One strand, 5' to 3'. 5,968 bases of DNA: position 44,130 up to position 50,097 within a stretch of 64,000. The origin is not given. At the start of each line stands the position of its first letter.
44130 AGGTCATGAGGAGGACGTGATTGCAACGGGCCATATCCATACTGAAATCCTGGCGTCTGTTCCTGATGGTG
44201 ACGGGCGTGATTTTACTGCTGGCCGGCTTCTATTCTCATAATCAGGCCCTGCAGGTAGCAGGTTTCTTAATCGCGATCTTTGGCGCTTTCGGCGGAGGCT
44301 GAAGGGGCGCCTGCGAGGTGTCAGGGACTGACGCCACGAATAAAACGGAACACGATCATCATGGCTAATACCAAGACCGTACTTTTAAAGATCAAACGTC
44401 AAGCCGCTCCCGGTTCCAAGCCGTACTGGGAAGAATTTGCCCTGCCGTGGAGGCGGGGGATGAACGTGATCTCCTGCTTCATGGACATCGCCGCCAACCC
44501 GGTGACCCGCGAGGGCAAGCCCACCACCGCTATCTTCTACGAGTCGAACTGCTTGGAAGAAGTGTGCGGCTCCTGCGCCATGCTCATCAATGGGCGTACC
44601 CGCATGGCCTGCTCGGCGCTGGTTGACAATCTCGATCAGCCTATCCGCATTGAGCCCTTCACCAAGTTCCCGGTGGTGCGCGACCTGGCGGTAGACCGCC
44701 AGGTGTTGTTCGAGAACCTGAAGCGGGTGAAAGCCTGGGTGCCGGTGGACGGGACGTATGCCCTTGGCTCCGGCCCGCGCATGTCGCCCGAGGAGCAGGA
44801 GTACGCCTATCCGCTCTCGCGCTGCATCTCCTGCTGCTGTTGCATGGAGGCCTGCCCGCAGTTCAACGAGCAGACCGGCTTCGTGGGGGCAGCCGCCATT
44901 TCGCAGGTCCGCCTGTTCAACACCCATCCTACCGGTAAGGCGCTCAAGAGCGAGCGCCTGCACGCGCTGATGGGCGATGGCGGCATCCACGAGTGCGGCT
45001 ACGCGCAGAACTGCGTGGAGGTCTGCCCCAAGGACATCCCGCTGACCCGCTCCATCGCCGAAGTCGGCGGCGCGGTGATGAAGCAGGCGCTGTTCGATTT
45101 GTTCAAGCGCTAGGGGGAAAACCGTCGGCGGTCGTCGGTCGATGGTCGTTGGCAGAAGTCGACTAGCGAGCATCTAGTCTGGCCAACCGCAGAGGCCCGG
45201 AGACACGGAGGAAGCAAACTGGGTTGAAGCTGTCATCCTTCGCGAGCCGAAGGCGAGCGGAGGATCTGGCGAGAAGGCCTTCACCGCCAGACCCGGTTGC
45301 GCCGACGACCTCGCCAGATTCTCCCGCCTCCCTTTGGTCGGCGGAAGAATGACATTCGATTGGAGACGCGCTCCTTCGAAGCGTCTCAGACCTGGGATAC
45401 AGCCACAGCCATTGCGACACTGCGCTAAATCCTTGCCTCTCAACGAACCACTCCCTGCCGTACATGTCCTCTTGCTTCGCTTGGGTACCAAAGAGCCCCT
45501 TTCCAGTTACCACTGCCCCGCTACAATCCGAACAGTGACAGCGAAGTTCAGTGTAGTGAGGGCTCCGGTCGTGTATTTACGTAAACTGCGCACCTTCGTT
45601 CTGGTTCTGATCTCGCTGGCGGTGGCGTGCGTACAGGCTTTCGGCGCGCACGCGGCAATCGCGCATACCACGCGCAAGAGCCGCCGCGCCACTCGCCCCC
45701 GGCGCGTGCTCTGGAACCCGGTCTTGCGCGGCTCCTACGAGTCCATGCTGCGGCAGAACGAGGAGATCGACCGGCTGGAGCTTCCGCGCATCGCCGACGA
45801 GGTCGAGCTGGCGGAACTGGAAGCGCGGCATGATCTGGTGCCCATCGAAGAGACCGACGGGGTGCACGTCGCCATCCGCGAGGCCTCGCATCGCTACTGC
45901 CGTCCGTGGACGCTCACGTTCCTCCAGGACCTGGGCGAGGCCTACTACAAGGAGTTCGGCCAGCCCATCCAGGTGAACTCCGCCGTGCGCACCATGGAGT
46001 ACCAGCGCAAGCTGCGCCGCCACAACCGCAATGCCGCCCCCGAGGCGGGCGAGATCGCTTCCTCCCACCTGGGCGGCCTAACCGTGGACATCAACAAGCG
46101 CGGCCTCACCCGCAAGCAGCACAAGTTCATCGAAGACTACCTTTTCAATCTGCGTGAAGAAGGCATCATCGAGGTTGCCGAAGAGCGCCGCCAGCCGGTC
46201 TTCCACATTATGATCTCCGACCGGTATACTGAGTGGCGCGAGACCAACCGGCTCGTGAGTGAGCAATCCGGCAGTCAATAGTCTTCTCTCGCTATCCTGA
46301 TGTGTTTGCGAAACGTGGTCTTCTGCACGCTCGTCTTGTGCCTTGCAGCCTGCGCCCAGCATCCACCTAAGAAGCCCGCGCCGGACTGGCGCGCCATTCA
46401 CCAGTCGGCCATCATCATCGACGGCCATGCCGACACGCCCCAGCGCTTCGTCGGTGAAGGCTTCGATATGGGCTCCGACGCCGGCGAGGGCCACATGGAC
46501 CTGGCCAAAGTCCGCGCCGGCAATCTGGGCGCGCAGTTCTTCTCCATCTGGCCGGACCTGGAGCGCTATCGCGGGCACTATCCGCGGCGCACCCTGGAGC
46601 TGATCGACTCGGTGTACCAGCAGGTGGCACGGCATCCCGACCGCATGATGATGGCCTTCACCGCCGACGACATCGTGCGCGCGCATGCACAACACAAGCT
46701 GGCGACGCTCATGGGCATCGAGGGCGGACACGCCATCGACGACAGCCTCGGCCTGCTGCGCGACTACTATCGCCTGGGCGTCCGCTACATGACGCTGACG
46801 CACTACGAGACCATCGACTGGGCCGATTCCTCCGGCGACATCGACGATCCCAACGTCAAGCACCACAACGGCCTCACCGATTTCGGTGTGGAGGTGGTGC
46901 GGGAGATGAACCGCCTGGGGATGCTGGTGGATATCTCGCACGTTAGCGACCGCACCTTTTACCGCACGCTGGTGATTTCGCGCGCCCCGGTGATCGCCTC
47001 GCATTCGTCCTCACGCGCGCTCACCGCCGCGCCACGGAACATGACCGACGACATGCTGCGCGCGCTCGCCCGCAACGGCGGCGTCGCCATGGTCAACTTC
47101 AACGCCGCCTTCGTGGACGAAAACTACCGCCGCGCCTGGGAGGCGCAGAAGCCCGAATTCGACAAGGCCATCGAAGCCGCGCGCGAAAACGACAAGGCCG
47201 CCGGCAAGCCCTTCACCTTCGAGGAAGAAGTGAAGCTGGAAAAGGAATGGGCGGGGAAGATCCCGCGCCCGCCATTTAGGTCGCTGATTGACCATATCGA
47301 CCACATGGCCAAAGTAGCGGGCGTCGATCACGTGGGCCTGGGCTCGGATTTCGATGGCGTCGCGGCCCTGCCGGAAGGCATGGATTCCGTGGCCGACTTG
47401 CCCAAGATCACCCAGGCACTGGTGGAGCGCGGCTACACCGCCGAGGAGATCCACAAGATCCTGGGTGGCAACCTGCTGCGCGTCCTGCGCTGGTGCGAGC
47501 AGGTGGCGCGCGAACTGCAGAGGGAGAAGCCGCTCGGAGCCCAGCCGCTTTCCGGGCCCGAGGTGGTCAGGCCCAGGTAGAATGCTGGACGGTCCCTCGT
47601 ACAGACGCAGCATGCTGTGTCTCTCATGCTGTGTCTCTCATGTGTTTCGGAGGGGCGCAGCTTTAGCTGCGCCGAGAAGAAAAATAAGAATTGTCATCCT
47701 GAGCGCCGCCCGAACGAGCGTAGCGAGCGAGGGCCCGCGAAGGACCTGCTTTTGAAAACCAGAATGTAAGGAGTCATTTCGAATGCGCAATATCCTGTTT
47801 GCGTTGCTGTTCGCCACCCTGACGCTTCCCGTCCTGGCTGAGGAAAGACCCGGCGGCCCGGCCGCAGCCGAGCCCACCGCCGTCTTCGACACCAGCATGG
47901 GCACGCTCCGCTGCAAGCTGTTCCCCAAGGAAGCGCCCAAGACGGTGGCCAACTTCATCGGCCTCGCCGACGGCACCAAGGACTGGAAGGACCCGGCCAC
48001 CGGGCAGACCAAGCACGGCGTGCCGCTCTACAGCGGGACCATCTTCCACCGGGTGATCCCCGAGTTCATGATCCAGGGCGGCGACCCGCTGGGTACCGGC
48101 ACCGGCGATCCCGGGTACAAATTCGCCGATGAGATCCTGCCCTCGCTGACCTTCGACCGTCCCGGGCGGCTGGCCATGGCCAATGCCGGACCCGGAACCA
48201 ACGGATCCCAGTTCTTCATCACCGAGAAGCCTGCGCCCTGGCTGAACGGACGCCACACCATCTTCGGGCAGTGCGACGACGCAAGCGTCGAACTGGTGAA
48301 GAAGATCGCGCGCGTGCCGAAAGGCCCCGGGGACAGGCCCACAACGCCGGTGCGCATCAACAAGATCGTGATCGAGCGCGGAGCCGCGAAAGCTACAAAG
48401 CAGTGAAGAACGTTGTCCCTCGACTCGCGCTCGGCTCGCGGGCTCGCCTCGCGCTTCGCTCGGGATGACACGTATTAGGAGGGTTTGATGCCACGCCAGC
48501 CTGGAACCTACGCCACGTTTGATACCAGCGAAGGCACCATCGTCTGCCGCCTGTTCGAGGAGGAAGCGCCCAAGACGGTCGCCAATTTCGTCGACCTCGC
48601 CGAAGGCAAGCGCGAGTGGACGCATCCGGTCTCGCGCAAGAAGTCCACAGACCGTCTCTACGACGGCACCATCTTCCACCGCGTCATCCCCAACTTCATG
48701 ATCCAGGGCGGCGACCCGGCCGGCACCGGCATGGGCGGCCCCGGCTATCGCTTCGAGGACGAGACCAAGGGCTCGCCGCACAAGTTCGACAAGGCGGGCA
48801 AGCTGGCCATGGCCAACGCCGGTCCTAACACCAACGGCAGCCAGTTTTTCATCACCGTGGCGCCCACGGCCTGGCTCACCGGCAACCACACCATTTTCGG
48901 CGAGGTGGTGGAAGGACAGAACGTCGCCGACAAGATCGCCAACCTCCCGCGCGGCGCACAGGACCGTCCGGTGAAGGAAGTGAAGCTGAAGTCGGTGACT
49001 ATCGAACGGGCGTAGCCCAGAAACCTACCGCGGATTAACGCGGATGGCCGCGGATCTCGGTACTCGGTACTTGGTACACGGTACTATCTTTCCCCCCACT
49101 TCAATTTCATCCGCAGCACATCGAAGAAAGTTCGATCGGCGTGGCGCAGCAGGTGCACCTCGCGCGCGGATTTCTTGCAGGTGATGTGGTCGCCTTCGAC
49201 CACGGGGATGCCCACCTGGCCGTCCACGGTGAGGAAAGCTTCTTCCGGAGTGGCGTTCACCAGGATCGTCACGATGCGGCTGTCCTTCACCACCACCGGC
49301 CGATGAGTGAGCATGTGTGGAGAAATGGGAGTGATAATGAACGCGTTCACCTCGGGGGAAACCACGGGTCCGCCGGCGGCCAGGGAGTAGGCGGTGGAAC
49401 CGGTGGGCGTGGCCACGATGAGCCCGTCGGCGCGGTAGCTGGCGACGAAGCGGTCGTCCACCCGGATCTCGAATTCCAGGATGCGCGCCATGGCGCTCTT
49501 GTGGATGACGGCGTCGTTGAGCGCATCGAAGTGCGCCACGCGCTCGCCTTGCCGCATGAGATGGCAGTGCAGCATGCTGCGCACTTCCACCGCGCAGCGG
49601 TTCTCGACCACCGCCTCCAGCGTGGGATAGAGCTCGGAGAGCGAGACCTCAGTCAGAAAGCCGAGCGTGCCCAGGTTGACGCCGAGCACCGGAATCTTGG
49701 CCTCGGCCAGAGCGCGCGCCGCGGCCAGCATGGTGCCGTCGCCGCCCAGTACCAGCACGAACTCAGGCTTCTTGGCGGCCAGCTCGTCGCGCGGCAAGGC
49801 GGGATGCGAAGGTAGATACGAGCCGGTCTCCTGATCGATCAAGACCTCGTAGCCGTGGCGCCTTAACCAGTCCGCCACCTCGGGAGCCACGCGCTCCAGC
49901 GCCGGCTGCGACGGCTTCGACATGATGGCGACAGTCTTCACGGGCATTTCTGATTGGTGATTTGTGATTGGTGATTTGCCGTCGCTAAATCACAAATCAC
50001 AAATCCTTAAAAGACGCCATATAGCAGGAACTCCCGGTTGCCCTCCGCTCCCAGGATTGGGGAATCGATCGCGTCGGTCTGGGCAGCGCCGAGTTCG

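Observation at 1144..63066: Locus-specific 7-8 nt tandem arrays anchored at gene boundaries across the whole window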

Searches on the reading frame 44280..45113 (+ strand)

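Call 43: search_protein_families(library=pfam, proteins=[window:44280-45113:+], max_evalue=0.00001)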
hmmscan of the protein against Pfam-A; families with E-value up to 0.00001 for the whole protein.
window:44280-45113:+ (277 aa): 2 families
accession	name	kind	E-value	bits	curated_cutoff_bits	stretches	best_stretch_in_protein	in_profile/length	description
PF13085.11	Fer2_3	-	4.5e-27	94.6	27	1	36-144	2-106/107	2Fe-2S iron-sulfur cluster binding domain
PF13183.11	Fer4_8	-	4.3e-07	30.8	27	1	179-253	2-68/68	4Fe-4S dicluster domain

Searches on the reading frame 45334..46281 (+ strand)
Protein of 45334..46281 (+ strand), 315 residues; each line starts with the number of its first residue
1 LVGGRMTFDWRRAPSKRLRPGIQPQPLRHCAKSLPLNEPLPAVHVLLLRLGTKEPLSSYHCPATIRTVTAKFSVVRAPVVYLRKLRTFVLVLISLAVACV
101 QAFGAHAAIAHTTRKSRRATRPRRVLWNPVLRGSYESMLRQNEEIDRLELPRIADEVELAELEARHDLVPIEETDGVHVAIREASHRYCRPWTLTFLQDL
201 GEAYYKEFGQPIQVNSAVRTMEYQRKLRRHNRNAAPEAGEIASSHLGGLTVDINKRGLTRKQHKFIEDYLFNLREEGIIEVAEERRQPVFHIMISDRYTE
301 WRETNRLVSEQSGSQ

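Call 43: search_protein_families(library=pfam, proteins=[window:45334-46281:+], max_evalue=0.00001)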
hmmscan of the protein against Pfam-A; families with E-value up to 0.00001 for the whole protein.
window:45334-46281:+ (315 aa): 1 family
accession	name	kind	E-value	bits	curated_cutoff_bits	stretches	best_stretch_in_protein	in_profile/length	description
PF18979.5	DUF5715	-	1.1e-26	94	26.8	1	137-294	2-170/171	Family of unknown function (DUF5715)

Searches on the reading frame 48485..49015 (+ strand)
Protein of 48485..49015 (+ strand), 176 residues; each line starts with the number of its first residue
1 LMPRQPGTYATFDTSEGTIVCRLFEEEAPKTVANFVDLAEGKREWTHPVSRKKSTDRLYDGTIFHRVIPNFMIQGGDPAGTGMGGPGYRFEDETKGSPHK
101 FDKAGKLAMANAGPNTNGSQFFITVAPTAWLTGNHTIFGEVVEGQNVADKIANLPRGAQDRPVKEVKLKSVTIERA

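Call 44: search_protein_families(library=pfam, proteins=[window:48485-49015:+], max_evalue=0.00001)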
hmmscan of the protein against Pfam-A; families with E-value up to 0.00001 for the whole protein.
window:48485-49015:+ (176 aa): 1 family
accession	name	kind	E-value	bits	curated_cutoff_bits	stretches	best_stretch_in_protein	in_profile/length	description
PF00160.26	Pro_isomerase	-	4.5e-48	163.9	21.7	1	10-172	2-158/159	Cyclophilin type peptidyl-prolyl cis-trans isomerase/CLD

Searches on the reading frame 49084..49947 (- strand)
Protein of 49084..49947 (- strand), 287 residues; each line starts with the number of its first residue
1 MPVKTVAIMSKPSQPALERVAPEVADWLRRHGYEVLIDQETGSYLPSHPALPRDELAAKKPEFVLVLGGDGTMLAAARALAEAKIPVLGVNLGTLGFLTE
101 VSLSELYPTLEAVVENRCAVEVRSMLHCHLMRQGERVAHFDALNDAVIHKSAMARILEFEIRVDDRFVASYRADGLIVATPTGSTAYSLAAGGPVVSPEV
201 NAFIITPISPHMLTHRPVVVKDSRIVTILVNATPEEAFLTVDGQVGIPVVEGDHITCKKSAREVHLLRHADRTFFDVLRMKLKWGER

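Call 27: find_related_loci(query=window:49084-49947:-, collection=metagenome_contigs, flank=10000)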
Query window:49084-49947:- (287 aa) in metagenome_contigs; peptide patterns used: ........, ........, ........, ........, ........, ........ (x = any residue, [..] = any of these).
203 stretches matched a pattern; 39 encode a relative of the query (tblastn E <= 1e-3); 39 distinct loci.
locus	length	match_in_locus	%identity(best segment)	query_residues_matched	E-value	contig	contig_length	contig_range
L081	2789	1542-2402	90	1-287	0e+0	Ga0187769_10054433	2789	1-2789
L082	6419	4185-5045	94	1-287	1e-175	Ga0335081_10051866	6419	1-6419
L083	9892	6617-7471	93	3-287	2e-171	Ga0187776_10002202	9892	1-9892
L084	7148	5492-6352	90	1-287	2e-171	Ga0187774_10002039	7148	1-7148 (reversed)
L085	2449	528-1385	92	2-287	0e+0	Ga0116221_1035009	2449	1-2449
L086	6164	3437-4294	92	2-287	8e-172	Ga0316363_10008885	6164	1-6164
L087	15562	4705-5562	92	2-287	2e-170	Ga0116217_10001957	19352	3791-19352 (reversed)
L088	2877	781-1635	92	3-287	4e-180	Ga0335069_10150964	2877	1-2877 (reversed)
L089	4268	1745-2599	92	3-287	3e-175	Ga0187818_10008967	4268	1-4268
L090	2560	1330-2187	91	2-287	0e+0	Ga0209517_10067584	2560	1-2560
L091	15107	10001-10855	91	3-287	2e-169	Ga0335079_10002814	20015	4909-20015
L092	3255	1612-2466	91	3-287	6e-178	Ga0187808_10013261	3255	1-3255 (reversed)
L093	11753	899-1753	91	3-287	2e-169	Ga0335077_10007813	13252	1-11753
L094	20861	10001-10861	90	1-287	2e-168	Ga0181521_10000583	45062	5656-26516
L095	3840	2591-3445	90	3-287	1e-174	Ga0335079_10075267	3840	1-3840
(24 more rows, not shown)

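Call 43: search_protein_families(library=pfam, proteins=[window:49084-49947:-], max_evalue=0.00001)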
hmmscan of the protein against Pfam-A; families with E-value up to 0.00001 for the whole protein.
window:49084-49947:- (287 aa): 2 families
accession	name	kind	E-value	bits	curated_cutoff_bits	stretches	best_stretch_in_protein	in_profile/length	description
PF20143.4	NAD_kinase_C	-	1.4e-36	125.4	23.7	1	143-268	1-125/126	ATP-NAD kinase C-terminal domain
PF01513.26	NAD_kinase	-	6.2e-23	82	25.5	1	6-116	1-128/130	ATP-NAD kinase N-terminal domain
